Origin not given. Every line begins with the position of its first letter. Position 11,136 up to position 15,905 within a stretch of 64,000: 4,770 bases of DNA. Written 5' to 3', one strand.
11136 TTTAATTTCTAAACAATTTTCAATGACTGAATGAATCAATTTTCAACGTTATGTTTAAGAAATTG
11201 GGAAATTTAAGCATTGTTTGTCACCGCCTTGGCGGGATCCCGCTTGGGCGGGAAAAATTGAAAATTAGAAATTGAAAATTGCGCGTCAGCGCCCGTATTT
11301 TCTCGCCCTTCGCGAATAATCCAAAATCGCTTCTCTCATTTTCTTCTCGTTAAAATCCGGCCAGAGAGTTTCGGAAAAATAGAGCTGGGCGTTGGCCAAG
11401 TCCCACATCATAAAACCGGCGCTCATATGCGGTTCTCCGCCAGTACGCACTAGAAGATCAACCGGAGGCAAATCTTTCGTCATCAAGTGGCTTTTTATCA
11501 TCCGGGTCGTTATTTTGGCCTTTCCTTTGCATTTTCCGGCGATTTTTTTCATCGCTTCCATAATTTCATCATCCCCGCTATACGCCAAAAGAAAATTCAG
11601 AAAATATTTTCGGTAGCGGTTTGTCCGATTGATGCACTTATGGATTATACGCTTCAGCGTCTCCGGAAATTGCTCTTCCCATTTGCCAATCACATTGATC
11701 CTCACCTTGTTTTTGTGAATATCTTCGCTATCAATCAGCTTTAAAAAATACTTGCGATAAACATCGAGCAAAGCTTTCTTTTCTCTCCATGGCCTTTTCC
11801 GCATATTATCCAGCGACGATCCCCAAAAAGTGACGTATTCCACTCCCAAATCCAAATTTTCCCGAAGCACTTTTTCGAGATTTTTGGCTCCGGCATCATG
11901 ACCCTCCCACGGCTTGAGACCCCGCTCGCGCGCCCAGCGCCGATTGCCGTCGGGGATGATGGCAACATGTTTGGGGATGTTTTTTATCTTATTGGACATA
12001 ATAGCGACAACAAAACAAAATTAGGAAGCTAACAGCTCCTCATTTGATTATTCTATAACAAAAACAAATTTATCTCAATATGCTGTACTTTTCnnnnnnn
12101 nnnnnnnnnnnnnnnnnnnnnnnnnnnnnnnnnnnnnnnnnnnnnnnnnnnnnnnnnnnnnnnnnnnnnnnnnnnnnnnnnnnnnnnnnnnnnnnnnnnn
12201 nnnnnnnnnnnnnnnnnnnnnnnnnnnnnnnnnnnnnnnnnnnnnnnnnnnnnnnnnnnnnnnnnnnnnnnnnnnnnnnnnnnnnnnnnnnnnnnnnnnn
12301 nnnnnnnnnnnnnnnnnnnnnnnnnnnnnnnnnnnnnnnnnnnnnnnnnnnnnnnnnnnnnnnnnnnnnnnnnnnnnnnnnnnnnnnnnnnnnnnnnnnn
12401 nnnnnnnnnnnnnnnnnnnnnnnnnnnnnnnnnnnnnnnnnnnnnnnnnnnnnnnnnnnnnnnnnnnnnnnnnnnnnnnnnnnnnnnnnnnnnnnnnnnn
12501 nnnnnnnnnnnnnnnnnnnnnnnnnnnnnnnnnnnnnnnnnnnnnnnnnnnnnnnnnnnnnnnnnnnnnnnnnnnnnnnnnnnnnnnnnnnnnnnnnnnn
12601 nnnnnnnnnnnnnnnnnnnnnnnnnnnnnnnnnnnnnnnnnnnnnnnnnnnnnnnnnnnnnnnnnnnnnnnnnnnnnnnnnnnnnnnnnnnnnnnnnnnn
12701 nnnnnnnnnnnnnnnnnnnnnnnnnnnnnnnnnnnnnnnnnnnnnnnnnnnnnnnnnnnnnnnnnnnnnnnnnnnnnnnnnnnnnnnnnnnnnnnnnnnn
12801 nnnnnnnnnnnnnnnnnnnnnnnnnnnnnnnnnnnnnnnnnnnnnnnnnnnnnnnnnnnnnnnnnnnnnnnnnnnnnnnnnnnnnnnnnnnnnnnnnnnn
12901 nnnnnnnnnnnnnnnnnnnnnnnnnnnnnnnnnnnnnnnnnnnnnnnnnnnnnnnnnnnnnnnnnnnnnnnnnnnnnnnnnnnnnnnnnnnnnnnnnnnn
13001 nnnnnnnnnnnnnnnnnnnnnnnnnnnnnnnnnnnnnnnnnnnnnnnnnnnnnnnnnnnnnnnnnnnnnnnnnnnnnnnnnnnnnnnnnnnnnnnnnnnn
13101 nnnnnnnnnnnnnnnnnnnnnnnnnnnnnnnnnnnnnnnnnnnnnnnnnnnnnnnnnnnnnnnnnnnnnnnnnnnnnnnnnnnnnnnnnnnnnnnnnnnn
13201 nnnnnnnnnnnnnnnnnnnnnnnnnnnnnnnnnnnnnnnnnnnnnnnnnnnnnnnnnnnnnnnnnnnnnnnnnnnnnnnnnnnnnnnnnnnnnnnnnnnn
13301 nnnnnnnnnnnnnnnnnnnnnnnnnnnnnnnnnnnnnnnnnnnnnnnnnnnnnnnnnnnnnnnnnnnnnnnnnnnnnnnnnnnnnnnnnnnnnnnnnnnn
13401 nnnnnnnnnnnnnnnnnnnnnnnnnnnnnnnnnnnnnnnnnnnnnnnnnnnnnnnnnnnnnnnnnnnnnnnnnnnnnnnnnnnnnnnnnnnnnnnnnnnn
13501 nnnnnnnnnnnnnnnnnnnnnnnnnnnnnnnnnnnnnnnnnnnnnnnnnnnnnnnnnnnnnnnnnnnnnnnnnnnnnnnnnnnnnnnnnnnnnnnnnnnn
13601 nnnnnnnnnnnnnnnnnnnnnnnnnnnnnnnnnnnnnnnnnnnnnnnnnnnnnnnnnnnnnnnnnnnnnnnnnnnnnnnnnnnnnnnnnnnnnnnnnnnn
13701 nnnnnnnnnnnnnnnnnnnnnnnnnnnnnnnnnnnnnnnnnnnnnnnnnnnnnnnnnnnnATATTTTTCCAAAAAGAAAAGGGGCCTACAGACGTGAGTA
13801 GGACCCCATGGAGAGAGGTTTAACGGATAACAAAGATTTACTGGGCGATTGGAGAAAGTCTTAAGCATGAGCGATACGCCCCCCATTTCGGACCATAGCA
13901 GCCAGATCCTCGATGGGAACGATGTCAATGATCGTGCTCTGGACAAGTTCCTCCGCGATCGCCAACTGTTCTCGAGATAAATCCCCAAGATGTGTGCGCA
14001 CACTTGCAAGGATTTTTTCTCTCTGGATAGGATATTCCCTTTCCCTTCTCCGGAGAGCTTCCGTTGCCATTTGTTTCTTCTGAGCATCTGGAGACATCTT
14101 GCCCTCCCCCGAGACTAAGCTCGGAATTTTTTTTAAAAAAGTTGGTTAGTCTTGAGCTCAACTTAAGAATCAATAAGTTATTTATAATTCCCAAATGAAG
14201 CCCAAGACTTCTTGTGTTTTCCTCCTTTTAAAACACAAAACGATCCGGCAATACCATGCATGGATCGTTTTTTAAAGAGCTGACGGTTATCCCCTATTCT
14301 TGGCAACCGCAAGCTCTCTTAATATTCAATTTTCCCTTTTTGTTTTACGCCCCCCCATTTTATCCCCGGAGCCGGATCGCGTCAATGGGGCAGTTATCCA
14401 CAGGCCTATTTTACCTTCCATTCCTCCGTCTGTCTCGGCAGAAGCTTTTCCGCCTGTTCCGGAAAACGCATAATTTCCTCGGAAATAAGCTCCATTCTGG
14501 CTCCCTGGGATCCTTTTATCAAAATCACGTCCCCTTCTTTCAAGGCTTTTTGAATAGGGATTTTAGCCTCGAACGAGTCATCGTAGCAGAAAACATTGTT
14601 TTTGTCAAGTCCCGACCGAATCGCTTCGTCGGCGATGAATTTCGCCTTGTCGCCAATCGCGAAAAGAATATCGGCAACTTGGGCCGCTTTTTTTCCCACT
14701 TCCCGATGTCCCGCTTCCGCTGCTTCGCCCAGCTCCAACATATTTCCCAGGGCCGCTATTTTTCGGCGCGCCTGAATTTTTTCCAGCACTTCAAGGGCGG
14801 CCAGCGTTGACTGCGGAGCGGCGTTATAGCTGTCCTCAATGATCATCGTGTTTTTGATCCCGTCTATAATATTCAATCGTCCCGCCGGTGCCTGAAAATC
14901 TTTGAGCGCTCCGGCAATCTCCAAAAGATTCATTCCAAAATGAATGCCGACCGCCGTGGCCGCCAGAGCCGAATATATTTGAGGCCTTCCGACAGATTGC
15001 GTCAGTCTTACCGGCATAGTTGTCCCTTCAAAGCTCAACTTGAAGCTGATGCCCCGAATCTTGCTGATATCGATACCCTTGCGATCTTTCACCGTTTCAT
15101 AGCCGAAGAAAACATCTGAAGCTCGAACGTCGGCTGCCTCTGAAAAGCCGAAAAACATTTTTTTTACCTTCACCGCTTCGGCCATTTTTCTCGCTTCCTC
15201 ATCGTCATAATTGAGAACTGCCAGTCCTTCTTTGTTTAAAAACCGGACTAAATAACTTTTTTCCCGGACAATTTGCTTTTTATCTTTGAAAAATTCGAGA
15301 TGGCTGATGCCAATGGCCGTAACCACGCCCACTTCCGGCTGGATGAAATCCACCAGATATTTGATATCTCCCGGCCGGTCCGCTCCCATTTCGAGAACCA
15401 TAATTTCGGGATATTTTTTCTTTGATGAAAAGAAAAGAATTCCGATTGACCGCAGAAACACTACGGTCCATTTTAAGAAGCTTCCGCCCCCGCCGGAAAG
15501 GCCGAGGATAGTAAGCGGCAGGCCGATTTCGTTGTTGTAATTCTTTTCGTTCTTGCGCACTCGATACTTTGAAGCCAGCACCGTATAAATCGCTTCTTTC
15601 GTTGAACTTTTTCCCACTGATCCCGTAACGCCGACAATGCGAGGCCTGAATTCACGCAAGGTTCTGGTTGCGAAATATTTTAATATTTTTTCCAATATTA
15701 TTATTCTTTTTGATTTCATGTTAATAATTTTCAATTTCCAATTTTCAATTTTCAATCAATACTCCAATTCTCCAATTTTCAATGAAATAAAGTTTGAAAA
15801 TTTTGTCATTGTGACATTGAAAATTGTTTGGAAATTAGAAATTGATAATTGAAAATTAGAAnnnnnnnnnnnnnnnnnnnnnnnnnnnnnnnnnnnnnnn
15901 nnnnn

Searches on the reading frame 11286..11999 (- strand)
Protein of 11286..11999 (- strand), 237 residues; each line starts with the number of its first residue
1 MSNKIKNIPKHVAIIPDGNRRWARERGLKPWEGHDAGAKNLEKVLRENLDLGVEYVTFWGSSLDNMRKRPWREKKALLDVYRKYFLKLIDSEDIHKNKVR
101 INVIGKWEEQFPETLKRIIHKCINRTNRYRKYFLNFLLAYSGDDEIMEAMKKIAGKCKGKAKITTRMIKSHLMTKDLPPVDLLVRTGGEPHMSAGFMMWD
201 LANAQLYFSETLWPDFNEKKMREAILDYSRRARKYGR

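Call 84: search_protein_families(library=pfam, max_evalue=1e-8, proteins=[window:11286-11999:-])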
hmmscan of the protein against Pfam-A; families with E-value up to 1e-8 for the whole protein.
window:11286-11999:- (237 aa): 1 family
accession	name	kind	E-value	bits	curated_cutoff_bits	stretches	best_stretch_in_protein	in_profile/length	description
PF01255.24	Prenyltransf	-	2.2e-61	207.6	27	1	15-236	1-219/219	Putative undecaprenyl diphosphate synthase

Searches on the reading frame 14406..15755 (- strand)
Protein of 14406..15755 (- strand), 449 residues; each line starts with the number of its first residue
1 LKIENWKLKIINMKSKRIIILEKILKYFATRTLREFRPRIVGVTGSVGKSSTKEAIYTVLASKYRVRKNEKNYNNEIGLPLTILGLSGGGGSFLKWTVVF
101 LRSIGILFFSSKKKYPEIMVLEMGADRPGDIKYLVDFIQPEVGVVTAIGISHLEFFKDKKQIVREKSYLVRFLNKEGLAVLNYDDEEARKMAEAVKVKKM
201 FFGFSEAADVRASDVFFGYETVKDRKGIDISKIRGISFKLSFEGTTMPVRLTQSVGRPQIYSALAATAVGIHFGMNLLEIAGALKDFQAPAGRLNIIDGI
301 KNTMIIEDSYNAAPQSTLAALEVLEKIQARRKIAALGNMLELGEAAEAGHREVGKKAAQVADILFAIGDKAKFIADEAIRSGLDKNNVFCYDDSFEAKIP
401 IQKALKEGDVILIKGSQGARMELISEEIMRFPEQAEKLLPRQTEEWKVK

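Call 85: search_protein_families(library=pfam, max_evalue=1e-8, proteins=[window:14406-15755:-])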
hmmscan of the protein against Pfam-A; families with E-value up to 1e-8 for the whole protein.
window:14406-15755:- (449 aa): 2 families
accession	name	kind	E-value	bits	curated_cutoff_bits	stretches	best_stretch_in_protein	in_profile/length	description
PF08245.18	Mur_ligase_M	-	3.9e-29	102.5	24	1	110-269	51-199/200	Mur ligase middle domain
PF02875.26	Mur_ligase_C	-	4.8e-20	73.1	28.4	1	292-416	1-126/127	Mur ligase, glutamate ligase domain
